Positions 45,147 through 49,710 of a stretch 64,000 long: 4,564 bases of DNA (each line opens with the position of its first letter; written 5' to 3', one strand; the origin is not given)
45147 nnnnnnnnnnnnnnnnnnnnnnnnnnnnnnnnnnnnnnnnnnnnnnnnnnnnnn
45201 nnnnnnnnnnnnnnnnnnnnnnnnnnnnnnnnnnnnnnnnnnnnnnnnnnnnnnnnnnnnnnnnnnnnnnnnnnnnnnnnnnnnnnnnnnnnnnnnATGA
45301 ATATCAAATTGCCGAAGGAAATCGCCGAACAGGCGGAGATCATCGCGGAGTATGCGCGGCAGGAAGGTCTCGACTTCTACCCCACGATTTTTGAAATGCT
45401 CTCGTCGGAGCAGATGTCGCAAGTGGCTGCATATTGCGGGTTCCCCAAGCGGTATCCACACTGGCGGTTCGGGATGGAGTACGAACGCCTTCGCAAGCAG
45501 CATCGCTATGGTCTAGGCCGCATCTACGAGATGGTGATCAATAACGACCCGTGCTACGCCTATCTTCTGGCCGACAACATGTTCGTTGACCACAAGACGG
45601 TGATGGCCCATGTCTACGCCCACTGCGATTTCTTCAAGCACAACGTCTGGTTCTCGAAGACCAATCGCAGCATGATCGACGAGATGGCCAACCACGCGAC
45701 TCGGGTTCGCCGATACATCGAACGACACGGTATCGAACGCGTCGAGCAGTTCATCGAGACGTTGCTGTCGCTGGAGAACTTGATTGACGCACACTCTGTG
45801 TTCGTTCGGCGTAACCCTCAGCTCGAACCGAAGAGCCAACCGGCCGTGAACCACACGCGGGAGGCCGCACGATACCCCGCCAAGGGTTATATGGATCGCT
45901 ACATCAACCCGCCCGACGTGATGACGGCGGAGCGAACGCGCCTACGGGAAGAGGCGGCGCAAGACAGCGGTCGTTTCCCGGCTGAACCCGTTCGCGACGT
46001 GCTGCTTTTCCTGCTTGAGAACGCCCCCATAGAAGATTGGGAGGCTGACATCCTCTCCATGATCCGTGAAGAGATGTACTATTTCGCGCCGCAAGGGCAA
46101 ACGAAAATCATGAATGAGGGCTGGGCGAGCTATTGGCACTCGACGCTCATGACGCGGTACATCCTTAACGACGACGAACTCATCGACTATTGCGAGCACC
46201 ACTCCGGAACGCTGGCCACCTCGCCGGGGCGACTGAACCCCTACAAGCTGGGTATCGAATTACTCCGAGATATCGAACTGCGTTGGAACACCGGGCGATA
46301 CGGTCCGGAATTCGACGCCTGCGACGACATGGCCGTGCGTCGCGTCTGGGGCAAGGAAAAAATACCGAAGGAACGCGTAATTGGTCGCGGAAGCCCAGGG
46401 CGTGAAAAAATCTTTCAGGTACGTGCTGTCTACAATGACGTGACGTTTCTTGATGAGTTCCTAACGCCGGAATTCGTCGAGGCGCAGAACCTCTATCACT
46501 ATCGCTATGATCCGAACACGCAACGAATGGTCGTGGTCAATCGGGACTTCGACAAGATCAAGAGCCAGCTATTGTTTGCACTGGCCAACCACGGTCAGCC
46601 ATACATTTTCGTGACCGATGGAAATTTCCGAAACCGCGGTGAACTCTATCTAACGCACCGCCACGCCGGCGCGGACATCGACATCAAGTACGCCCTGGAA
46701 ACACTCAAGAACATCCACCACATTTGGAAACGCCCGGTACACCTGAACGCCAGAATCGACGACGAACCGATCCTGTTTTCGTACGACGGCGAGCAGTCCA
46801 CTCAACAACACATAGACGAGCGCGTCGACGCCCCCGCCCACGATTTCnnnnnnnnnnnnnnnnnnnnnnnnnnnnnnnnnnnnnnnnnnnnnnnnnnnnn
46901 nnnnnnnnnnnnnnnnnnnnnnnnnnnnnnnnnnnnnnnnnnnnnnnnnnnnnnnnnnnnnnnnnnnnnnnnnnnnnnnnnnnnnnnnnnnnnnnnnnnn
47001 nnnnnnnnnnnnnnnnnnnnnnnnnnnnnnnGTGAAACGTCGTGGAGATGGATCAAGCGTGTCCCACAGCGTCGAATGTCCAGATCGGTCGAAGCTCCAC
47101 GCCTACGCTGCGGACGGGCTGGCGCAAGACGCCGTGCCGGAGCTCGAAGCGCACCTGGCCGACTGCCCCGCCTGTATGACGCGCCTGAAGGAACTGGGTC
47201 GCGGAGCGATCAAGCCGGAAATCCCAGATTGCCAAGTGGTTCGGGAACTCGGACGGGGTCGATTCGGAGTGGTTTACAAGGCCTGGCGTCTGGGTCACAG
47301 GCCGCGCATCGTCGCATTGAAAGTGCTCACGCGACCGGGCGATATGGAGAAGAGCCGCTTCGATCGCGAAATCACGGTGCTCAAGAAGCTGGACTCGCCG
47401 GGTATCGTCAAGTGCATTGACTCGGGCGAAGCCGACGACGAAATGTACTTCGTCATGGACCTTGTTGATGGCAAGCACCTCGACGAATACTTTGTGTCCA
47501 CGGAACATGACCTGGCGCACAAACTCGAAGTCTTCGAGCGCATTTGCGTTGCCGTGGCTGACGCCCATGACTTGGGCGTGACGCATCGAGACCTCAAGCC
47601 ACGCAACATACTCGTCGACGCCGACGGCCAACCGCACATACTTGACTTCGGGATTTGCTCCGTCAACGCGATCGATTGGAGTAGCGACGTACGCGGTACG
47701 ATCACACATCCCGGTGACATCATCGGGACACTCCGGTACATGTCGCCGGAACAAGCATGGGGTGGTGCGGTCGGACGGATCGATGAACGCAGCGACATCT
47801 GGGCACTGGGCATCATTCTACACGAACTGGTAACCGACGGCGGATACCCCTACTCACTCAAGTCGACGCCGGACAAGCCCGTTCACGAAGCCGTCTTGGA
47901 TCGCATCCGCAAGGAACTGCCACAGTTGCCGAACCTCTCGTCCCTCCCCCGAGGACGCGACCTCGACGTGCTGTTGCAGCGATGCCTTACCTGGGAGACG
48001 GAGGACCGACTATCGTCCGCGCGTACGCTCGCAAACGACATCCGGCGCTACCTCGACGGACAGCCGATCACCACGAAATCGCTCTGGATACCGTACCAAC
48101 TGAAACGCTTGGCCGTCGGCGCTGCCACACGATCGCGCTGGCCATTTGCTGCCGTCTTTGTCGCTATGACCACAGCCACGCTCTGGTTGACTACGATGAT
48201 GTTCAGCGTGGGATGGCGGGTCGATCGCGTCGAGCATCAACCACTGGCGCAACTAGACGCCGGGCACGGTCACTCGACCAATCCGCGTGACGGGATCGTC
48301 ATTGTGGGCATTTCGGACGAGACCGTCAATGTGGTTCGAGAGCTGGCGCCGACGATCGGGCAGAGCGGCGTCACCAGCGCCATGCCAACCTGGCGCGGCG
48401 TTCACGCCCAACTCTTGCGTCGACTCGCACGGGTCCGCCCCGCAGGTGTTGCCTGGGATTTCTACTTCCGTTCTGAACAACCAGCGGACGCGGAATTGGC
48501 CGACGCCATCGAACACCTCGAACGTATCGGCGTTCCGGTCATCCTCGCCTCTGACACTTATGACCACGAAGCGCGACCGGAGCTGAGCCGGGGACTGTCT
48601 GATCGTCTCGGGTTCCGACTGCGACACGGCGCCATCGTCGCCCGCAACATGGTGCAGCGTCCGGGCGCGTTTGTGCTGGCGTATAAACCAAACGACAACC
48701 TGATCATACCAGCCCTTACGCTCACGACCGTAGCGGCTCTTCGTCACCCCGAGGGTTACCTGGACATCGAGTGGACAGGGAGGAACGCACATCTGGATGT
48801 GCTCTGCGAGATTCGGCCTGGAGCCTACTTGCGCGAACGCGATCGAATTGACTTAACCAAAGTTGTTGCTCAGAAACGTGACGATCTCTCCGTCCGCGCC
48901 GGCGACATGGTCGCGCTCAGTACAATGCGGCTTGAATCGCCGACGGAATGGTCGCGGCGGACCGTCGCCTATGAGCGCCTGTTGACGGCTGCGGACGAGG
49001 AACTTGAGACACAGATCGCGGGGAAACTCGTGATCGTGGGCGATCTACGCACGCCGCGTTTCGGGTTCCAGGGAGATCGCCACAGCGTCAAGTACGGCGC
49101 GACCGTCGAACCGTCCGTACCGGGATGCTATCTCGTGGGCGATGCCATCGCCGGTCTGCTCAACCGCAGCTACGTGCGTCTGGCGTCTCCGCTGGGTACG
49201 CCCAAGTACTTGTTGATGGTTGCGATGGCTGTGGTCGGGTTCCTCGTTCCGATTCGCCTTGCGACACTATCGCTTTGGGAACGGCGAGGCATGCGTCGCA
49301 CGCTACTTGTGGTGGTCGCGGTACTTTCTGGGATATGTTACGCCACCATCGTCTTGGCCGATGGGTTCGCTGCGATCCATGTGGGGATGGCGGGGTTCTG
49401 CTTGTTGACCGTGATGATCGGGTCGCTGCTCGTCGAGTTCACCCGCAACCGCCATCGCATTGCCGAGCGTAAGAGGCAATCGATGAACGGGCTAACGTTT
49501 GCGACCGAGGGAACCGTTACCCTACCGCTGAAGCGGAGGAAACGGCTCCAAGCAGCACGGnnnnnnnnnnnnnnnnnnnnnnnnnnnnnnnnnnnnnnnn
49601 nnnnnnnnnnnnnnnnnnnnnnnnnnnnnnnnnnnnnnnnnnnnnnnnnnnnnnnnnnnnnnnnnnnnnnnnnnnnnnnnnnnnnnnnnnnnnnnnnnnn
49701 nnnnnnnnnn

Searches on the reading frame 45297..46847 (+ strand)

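Call 21: search_protein_families(library=pfam, proteins=[window:45297-46847:+], max_evalue=0.001)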
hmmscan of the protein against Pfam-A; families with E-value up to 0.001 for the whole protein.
window:45297-46847:+ (517 aa): 2 families
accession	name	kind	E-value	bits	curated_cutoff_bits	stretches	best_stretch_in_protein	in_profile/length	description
PF04293.20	SpoVR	-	4.2e-130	434.6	27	1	7-432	5-405/407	SpoVR like protein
PF24755.2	SpoVR_C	-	1.1e-08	35.3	27.6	1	435-485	1-52/55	SpoVR-like C-terminal domain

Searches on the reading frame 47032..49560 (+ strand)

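Call 21: search_protein_families(library=pfam, proteins=[window:47032-49560:+], max_evalue=0.001)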
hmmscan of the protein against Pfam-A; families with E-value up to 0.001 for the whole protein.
window:47032-49560:+ (843 aa): 7 families
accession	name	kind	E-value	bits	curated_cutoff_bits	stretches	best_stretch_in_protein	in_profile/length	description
PF00069.31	Pkinase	-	1.4e-41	143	31.7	1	68-333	2-258/263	Protein kinase domain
PF07714.23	PK_Tyr_Ser-Thr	-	5.9e-30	104.9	23.1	1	69-328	3-250/258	Protein tyrosine and serine/threonine kinase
PF05226.16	CHASE2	-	2.5e-11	44.1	26.3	1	391-736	10-255/257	CHASE2 domain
PF06293.20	Kdo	-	1.4e-05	25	21.3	1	94-200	44-160/207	Lipopolysaccharide kinase (Kdo/WaaP) family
PF03109.22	ABC1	-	2.2e-05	24.2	22.9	1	136-210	141-215/244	ABC1 atypical kinase-like domain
PF01636.29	APH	-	4e-05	23.9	23.2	1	177-211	164-199/239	Phosphotransferase enzyme family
PF13490.11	zf-HC2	-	0.00022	21.7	22.2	1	20-48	6-34/35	Putative zinc-finger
